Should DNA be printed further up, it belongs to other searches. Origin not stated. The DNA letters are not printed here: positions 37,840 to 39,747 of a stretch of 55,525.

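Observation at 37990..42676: ACAD-fold protein with the desulfinase signature (Arg84, Gln248, Gly367), coupled to a ThDP enzyme: candidate undescribed sulfinate/organosulfur catabolic cluster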

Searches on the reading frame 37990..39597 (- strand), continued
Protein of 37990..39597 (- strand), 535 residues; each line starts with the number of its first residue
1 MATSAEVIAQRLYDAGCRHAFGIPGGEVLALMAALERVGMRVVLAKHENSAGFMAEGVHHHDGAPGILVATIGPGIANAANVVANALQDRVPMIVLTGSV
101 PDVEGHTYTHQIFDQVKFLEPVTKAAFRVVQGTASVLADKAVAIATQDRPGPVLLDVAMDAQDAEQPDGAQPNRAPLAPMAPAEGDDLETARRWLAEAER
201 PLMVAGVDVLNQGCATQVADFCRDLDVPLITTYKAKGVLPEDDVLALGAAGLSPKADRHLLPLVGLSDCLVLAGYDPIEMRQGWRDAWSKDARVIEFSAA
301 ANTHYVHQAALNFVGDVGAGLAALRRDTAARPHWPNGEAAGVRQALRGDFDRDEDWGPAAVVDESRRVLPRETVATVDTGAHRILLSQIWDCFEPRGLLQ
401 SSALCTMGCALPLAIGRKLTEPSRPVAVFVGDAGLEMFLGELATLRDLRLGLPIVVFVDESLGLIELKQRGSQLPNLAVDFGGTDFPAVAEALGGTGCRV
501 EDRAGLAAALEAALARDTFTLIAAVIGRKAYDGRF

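Call 29: search_protein_families(library=ncbifam, max_evalue=0.001, proteins=[L005:11604-13022:+, L005:13019-14242:+, L003:8790-10004:+, L005:8773-10008:+, L006:8773-10008:+])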
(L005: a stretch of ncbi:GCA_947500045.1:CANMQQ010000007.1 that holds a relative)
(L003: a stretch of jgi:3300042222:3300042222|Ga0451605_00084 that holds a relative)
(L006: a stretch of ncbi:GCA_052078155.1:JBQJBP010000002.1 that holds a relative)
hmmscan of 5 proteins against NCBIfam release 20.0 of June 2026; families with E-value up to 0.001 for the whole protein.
L005:11604-13022:+ (472 aa): 1 family
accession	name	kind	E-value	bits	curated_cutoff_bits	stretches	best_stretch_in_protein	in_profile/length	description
TIGR02917.1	PEP_TPR_lipo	equivalog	0.00016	19.7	312.2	0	412-466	437-491/899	XrtA/PEP-CTERM system TPR-repeat protein PrsT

L005:13019-14242:+ (407 aa): 71 families (the best 25 are shown)
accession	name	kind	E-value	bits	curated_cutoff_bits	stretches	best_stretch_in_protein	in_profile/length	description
NF004769.0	PRK06107.1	equivalog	4.1e-162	539.5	617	1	6-404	4-402/402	aspartate transaminase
NF041091.1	asp_aminotase_Arch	equivalog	1.5e-97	326.8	550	1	12-397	4-372/376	aspartate aminotransferase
NF005817.0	PRK07683.1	equivalog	1.5e-78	264.2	575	1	24-398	17-379/387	aminotransferase A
NF005816.0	PRK07682.1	equivalog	4.7e-77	259.2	620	1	24-398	18-381/390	aminotransferase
NF005601.0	PRK07337.1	equivalog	3.1e-75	253.7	496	1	7-398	7-390/394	pyridoxal phosphate-dependent aminotransferase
NF041364.1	GntC_guanitoxin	equivalog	5.7e-74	249.2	415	1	38-397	1-354/356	guanitoxin biosynthesis PLP-dependent (S)-gamma-hydroxy-L-arginine cyclodehydratase GntC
NF004770.0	PRK06108.1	subfamily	4.1e-73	246.5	422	1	10-398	15-390/396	pyridoxal phosphate-dependent aminotransferase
NF005588.0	PRK07309.1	equivalog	2.4e-72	244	576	1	28-398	23-384/391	pyridoxal phosphate-dependent aminotransferase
NF006514.0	PRK08960.1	equivalog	3.1e-71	240.3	554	1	7-399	4-384/388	pyridoxal phosphate-dependent aminotransferase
NF006229.0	PRK08361.1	equivalog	4.2e-70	236.7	624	1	9-401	11-389/391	aspartate aminotransferase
NF004975.0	PRK06348.1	equivalog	6.3e-69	232.8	549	1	17-397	11-380/384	pyridoxal phosphate-dependent aminotransferase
NF005855.0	PRK07777.1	equivalog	1.2e-64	219.1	553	1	35-398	28-386/391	pyridoxal phosphate-dependent aminotransferase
NF006230.0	PRK08363.1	equivalog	3e-63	214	534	1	20-396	15-388/398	alanine aminotransferase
NF006488.0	PRK08912.1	equivalog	4.1e-63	213.6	498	1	28-400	20-384/387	aminotransferase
NF006569.0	PRK09082.1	subfamily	7.4e-62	209.7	420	1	28-397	24-384/386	methionine aminotransferase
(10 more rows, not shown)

L003:8790-10004:+ (404 aa): 21 families
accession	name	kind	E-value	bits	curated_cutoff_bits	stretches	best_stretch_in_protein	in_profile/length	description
NF042439.1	SulpropCoADesulf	equivalog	1.3e-194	646.2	600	1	12-391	1-379/379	3-sulfinopropanoyl-CoA desulfinase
NF042972.1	AcrlCoAredClosAcrC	equivalog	8.8e-91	304.4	640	1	2-383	3-377/378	acryloyl-CoA reductase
NF043006.1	CyhCrbnylCoADH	equivalog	3.1e-64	217.3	650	1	15-382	15-375/380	cyclohexane-1-carbonyl-CoA dehydrogenase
NF045552.1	GlutCoADH_Des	equivalog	3.4e-63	214.2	470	1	2-386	3-383/387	glutaryl-CoA dehydrogenase Acd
NF008997.0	PRK12341.1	equivalog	1.2e-55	189.1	537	1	2-380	3-374/382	acyl-CoA dehydrogenase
NF045652.1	ProlPCPDhRedW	equivalog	3.2e-49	167.7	650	1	41-380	37-371/376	L-prolyl-[peptidyl-carrier protein] dehydrogenase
NF053553.1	prodigi_MBC_PigA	equivalog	1.3e-46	159.5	500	1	2-382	3-379/381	prodigiosin MBC biosynthesis dehydrogenase PigA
NF058590.1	AcCoDHFadEBacil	equivalog_domain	3.7e-46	157.8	600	2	3-309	20-321/586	acyl-CoA dehydrogenase FadE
NF002885.1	PRK03354.1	equivalog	9.1e-41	140.1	540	1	2-374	3-365/378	crotonobetainyl-CoA dehydrogenase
TIGR03207.1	cyc_hxne_CoA_dh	equivalog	9.5e-40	136.4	575.35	1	6-379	3-368/372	cyclohexanecarboxyl-CoA dehydrogenase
NF049984.1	Rv1679_FadE16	equivalog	5.1e-35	121.4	600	1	24-380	13-363/371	Rv1679 family acyl-CoA dehydrogenase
NF052270.1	Staph_DH_FadE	equivalog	1.3e-33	116.4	600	1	95-382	115-392/400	acyl-CoA dehydrogenase FadE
TIGR04022.1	sulfur_SfnB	equivalog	1.4e-29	103.2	430.9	1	13-366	12-364/391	SfnB family sulfur acquisition oxidoreductase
NF043015.1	DibenthMonoxDszC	equivalog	2.4e-23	82.6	850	1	9-278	16-286/415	dibenzothiophene monooxygenase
TIGR03203.1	pimD_small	equivalog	2.7e-20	72.8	652.7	1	41-364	43-358/378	pimeloyl-CoA dehydrogenase small subunit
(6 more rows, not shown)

L005:8773-10008:+ (411 aa): 21 families
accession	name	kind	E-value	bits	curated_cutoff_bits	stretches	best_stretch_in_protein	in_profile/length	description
NF042439.1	SulpropCoADesulf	equivalog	1.1e-186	620.1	600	1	23-401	1-379/379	3-sulfinopropanoyl-CoA desulfinase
NF042972.1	AcrlCoAredClosAcrC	equivalog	1.9e-88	296.7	640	1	13-390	3-374/378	acryloyl-CoA reductase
NF043006.1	CyhCrbnylCoADH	equivalog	2.1e-59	201.5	650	1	20-391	9-374/380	cyclohexane-1-carbonyl-CoA dehydrogenase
NF045552.1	GlutCoADH_Des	equivalog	5.9e-59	200.2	470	1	12-395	2-382/387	glutaryl-CoA dehydrogenase Acd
NF045652.1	ProlPCPDhRedW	equivalog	1.3e-51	175.6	650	1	54-392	39-372/376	L-prolyl-[peptidyl-carrier protein] dehydrogenase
NF008997.0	PRK12341.1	equivalog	3.2e-51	174.6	537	1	13-393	3-376/382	acyl-CoA dehydrogenase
NF058590.1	AcCoDHFadEBacil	equivalog_domain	3.2e-47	161.4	600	1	14-393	20-411/586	acyl-CoA dehydrogenase FadE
NF053553.1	prodigi_MBC_PigA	equivalog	3.4e-44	151.5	500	1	13-391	3-378/381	prodigiosin MBC biosynthesis dehydrogenase PigA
TIGR03207.1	cyc_hxne_CoA_dh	equivalog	3.4e-42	144.5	575.35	1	17-390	3-369/372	cyclohexanecarboxyl-CoA dehydrogenase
NF002885.1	PRK03354.1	equivalog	3.8e-36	124.9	540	1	13-392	3-372/378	crotonobetainyl-CoA dehydrogenase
TIGR04022.1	sulfur_SfnB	equivalog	4e-34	118.1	430.9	1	24-376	12-364/391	SfnB family sulfur acquisition oxidoreductase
NF052270.1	Staph_DH_FadE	equivalog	4e-31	108.2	600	1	109-393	118-393/400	acyl-CoA dehydrogenase FadE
NF049984.1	Rv1679_FadE16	equivalog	1.5e-29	103.4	600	1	33-393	11-365/371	Rv1679 family acyl-CoA dehydrogenase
NF007000.1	PRK09463.1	subfamily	1.2e-20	73.4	600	1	47-357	74-397/726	acyl-CoA dehydrogenase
NF009586.0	PRK13026.1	subfamily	6.5e-20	71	608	1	48-357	110-432/777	acyl-CoA dehydrogenase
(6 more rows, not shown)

L006:8773-10008:+ (411 aa): 24 families
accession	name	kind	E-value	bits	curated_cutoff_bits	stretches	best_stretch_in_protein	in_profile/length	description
NF042439.1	SulpropCoADesulf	equivalog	4.2e-203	674.1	600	1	12-394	1-379/379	3-sulfinopropanoyl-CoA desulfinase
NF042972.1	AcrlCoAredClosAcrC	equivalog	1.3e-100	336.7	640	1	2-386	3-377/378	acryloyl-CoA reductase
NF045552.1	GlutCoADH_Des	equivalog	5.9e-72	243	470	1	2-386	3-380/387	glutaryl-CoA dehydrogenase Acd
NF043006.1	CyhCrbnylCoADH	equivalog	1.4e-71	241.5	650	1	4-388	4-378/380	cyclohexane-1-carbonyl-CoA dehydrogenase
NF008997.0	PRK12341.1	equivalog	1.1e-61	209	537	1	2-387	3-378/382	acyl-CoA dehydrogenase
NF053553.1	prodigi_MBC_PigA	equivalog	6.6e-56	190.1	500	1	2-385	3-379/381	prodigiosin MBC biosynthesis dehydrogenase PigA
NF058590.1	AcCoDHFadEBacil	equivalog_domain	7.8e-55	186.5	600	1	4-390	21-415/586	acyl-CoA dehydrogenase FadE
NF045652.1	ProlPCPDhRedW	equivalog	3.2e-54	184.2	650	1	41-383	37-371/376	L-prolyl-[peptidyl-carrier protein] dehydrogenase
TIGR03207.1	cyc_hxne_CoA_dh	equivalog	7.1e-50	169.8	575.35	1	5-383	2-369/372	cyclohexanecarboxyl-CoA dehydrogenase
NF002885.1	PRK03354.1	equivalog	3.9e-41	141.3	540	1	2-380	3-368/378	crotonobetainyl-CoA dehydrogenase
TIGR04022.1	sulfur_SfnB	equivalog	8.6e-35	120.4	430.9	1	12-370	11-365/391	SfnB family sulfur acquisition oxidoreductase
NF049984.1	Rv1679_FadE16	equivalog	9.4e-35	120.5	600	1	23-378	12-358/371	Rv1679 family acyl-CoA dehydrogenase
NF052270.1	Staph_DH_FadE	equivalog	1.2e-31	109.9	600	1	4-382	21-390/400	acyl-CoA dehydrogenase FadE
NF007000.1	PRK09463.1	subfamily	3.3e-23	81.9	600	1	36-351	74-398/726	acyl-CoA dehydrogenase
NF043015.1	DibenthMonoxDszC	equivalog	8.3e-21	74.2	850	1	14-391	21-409/415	dibenzothiophene monooxygenase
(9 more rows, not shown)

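Call 40: search_dna_similar(query=window:37990-39597:-, collection=plasmids, mode=protein, max_rows=30, max_evalue=1e-60)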
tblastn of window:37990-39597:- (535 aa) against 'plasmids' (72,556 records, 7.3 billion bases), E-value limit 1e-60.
Records with a match: 19; places in all: 19; records where one place covers at least 80% of the query: 19.
Best place of each record, by identity: <60% 19.
By first word of the organism name: Rhizobium 8; Sinorhizobium 5; Shinella 2; Cupriavidus 1; Parasedimentitalea 1; Bosea 1; Allorhizobium 1.
By predicted mobility (MOB-suite, as given by PLSDB): non-mobilizable 10; conjugative 5; mobilizable 4.
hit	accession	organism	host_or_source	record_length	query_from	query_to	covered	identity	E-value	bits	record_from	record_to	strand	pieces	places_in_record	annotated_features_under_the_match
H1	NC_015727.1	Cupriavidus necator N-1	soil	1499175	1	535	100%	56.1%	0e+0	579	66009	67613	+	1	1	record has no annotation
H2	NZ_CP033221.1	Parasedimentitalea marina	Cell culture,deep seawater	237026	4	535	99%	53.6%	9e-172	545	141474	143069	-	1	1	thiamine pyrophosphate-binding protein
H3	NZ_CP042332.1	Bosea sp. F3-2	soybean,soil sample,rhizosphere soil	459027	1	535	100%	52.3%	2e-139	452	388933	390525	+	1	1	thiamine pyrophosphate-binding protein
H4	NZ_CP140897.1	Sinorhizobium medicae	Medicago lupulina,whole organism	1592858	5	535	99%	45.2%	1e-115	383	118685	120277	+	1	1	none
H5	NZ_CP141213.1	Sinorhizobium meliloti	alfalfa,Isolate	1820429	5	535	99%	45.2%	5e-115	382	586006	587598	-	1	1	none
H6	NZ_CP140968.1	Sinorhizobium medicae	Medicago lupulina,whole organism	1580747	5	535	99%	45.0%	2e-114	380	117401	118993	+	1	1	none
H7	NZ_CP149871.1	Sinorhizobium medicae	Melilotus albus,Cell Culture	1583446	5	535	99%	45.0%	2e-114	380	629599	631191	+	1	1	none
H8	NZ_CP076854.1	Rhizobium sp. WYJ-E13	Curcuma wenyujin Y.H. Chen et C. ...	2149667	5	535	99%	44.5%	3e-117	388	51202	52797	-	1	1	none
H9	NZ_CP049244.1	Allorhizobium pseudoryzae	cell culture,soil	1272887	5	535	99%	44.4%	6e-113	375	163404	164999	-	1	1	none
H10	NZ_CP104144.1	Rhizobium sullae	Sulla coronaria,cell culture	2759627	5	535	99%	43.7%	2e-109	365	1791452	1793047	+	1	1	record has no annotation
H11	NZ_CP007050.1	Rhizobium leguminosarum bv. trifolii WSM1689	root nodule of Trifolium uniflorum ...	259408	5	535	99%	43.5%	4e-106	356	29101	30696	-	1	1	thiamine pyrophosphate-binding protein | OpgC domain-containing protein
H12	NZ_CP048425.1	Rhizobium daejeonense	Cell,soil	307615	1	535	100%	43.1%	1e-98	334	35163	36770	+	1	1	thiamine pyrophosphate-binding protein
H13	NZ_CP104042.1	Rhizobium sp. WSM4643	Pisum sativum,Cell culture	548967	5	535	99%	43.4%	3e-115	382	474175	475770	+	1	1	thiamine pyrophosphate-binding protein | OpgC domain-containing protein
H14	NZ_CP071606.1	Rhizobium binae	lentil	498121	5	535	99%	43.4%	4e-113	376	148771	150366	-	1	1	thiamine pyrophosphate-binding protein | OpgC domain-containing protein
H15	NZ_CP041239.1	Sinorhizobium mexicanum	Acaciella angustissima,cell culture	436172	5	535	99%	43.0%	4e-116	385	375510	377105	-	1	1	thiamine pyrophosphate-binding protein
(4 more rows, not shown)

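Call 41: get_annotated_region(hit=H2, flank=9000)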
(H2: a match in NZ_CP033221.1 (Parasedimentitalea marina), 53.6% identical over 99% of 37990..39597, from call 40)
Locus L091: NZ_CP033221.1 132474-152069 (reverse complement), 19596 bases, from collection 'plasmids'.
description: Parasedimentitalea marina strain W43 plasmid pW43B, complete sequence
organism: Parasedimentitalea marina (NCBI taxid 2483033)
taxonomy: Bacteria; Pseudomonadota; Alphaproteobacteria; Rhodobacterales; Paracoccaceae; Parasedimentitalea; Parasedimentitalea marina
host: -; source: Cell culture,deep seawater; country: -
typing (MOB-suite, as given by PLSDB): non-mobilizable
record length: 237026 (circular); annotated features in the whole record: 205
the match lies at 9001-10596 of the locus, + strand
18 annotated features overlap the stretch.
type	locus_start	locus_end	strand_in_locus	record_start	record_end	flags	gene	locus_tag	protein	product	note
CDS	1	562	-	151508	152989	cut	-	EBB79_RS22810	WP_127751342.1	tripartite tricarboxylate transporter permease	-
CDS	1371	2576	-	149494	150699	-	-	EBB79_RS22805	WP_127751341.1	tripartite tricarboxylate transporter substrate binding protein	-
CDS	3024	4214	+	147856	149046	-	repA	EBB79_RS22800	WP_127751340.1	plasmid partitioning protein RepA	-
CDS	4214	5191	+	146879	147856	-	repB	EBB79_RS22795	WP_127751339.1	plasmid partitioning protein RepB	-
CDS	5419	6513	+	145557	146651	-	repC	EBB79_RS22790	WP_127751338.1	plasmid replication protein RepC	-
CDS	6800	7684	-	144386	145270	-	-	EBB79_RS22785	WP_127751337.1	LysR family transcriptional regulator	GO:0006355 - regulation of DNA-templated transcription [Evidence IEA]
CDS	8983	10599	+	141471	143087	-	-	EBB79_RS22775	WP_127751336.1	thiamine pyrophosphate-binding protein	-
CDS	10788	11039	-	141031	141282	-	-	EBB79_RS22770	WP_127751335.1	helix-turn-helix transcriptional regulator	-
CDS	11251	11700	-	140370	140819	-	-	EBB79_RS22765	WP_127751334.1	Rrf2 family transcriptional regulator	-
CDS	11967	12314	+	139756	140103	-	-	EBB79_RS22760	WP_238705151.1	cytochrome C oxidase subunit I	-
CDS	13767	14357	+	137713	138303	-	-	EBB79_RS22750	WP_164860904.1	SCO family protein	-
CDS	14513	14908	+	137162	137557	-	-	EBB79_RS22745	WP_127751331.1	hypothetical protein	-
CDS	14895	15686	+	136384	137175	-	-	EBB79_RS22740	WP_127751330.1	formate/nitrite transporter family protein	GO:0055085 - transmembrane transport [Evidence IEA]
CDS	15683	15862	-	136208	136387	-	ccoS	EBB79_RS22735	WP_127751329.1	cbb3-type cytochrome oxidase assembly protein CcoS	GO:0008535 - respiratory chain complex IV assembly [Evidence IEA]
CDS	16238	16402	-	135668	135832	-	-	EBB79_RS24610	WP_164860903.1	hypothetical protein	-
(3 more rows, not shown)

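Call 42: get_annotated_region(hit=H3, flank=9000)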
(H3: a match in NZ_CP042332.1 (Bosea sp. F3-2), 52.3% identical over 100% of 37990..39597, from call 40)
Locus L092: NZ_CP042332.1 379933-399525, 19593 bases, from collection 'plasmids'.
description: Bosea sp. F3-2 plasmid pB32-1, complete sequence
organism: Bosea sp. F3-2 (NCBI taxid 2599640)
taxonomy: Bacteria; Pseudomonadota; Alphaproteobacteria; Hyphomicrobiales; Boseaceae; Bosea; Bosea sp. F3-2
host: -; source: soybean,soil sample,rhizosphere soil; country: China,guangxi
typing (MOB-suite, as given by PLSDB): non-mobilizable
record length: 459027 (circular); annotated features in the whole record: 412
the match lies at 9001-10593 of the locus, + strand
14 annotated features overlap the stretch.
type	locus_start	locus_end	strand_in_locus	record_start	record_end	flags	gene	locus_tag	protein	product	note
CDS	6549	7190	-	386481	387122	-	-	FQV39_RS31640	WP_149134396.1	DUF1109 domain-containing protein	-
CDS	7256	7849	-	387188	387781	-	-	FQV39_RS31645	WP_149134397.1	sigma-70 family RNA polymerase sigma factor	GO:0006352 - DNA-templated transcription initiation [Evidence IEA]; GO:0006355 - regulation of DNA-templated ...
CDS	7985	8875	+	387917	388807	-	-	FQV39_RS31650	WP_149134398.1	PHB depolymerase family esterase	-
CDS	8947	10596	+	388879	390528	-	-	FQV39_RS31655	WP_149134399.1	thiamine pyrophosphate-binding protein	-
CDS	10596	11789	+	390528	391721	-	-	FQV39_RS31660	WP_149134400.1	OpgC domain-containing protein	-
CDS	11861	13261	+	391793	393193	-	-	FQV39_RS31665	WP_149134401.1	tetratricopeptide repeat protein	-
CDS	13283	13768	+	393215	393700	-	-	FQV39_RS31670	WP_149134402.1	hypothetical protein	-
CDS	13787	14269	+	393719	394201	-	-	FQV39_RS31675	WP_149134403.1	YHS domain-containing (seleno)protein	-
CDS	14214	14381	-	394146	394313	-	-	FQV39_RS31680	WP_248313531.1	hypothetical protein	-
CDS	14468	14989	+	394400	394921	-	-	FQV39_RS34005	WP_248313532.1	molybdopterin-dependent oxidoreductase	-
CDS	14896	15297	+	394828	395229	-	-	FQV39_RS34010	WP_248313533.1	molybdopterin cofactor-binding domain-containing protein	-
CDS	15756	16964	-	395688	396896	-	-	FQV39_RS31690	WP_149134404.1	CoA transferase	-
CDS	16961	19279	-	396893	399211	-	-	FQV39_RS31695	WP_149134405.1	molybdopterin guanine dinucleotide-containing S/N-oxide reductase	-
CDS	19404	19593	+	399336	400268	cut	-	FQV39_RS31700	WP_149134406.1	LysR substrate-binding domain-containing protein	-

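Call 43: get_annotated_region(hit=H1, flank=10000)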
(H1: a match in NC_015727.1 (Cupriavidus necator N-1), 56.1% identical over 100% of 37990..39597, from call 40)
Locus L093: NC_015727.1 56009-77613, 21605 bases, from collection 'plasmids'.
description: Cupriavidus necator N-1 plasmid pBB1, complete sequence
organism: Cupriavidus necator N-1 (NCBI taxid 1042878)
taxonomy: Bacteria; Pseudomonadota; Betaproteobacteria; Burkholderiales; Burkholderiaceae; Cupriavidus; Cupriavidus necator; Cupriavidus necator N-1
host: -; source: soil; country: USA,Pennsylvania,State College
typing (MOB-suite, as given by PLSDB): conjugative; replicon rep_cluster_2238; relaxase MOBP; mating-pair formation MPF_T
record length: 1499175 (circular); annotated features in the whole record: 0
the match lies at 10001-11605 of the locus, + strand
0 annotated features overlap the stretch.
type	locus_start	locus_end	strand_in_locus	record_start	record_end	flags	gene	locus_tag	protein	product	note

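Call 46: search_protein_families(library=pfam, max_evalue=0.0001, proteins=[L093:12-905:+, L093:1095-2030:+, L093:4701-5687:+, L093:5773-6702:-, L093:7737-8738:-, L093:8747-9946:+, L093:11719-13176:+, L093:13253-14425:+, L093:14532-15803:-, L093:15976-17073:+])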
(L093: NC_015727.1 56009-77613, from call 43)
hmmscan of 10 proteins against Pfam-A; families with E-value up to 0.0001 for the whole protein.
L093:12-905:+ (297 aa): 1 family
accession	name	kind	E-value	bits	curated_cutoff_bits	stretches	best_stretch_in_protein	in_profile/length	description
PF02913.24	FAD-oxidase_C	-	5.8e-48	164.2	21.2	1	39-288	3-248/248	FAD linked oxidases, C-terminal domain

L093:1095-2030:+ (311 aa): 2 families
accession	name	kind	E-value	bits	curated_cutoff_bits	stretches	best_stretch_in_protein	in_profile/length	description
PF03466.25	LysR_substrate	-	2.1e-37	129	28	1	105-301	4-206/209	LysR substrate binding domain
PF00126.33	HTH_1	-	4.2e-15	55.9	26.6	1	19-78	1-60/60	Bacterial regulatory helix-turn-helix protein, lysR family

L093:4701-5687:+ (328 aa): 1 family
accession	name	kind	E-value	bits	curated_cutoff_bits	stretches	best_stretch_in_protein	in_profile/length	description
PF03401.19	TctC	-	2.8e-74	250.5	27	1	54-324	2-273/274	Tripartite tricarboxylate transporter family receptor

L093:5773-6702:- (309 aa): 2 families
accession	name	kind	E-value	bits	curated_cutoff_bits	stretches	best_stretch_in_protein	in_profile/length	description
PF03547.23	Mem_trans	-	5.4e-14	52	25.7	1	5-298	2-341/343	Membrane transport protein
PF01758.21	SBF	-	2e-08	34.6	24.3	1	212-305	19-116/191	Sodium Bile acid symporter family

L093:7737-8738:- (333 aa): 2 families
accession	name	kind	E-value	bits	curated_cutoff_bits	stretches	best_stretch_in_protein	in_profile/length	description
PF03466.25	LysR_substrate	-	1.1e-43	149.5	28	1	129-325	3-205/209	LysR substrate binding domain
PF00126.33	HTH_1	-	4.4e-15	55.8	26.6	1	44-103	1-60/60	Bacterial regulatory helix-turn-helix protein, lysR family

L093:8747-9946:+ (399 aa): 1 family
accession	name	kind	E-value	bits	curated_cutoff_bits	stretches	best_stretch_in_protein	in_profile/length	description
PF00155.27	Aminotran_1_2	-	5.9e-70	236.7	19.7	1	30-391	2-361/361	Aminotransferase class I and II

L093:11719-13176:+ (485 aa): 1 family
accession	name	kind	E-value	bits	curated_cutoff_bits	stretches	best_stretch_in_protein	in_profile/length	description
PF00171.27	Aldedh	-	5.7e-160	533.3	23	1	23-479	3-461/461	Aldehyde dehydrogenase family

L093:13253-14425:+ (390 aa): 2 families
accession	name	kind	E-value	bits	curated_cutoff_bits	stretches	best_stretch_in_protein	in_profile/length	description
PF01546.33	Peptidase_M20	-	1.7e-33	116.7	24.6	1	75-385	1-204/206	Peptidase family M20/M25/M40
PF07687.19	M20_dimer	-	1.8e-19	70.1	21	1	180-282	2-97/107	Peptidase dimerisation domain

L093:14532-15803:- (423 aa): 2 families
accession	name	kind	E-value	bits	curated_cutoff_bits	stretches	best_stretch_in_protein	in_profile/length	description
PF00872.24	Transposase_mut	-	5e-126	421.1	21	1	29-397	8-377/379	Transposase, Mutator family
PF10551.15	MULE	-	6.2e-05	23.8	27.6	0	202-279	17-99/99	MULE transposase domain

L093:15976-17073:+ (365 aa): 1 family
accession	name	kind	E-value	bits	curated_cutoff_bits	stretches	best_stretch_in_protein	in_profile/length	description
PF03401.19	TctC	-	1.7e-66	225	27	1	89-357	2-269/274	Tripartite tricarboxylate transporter family receptor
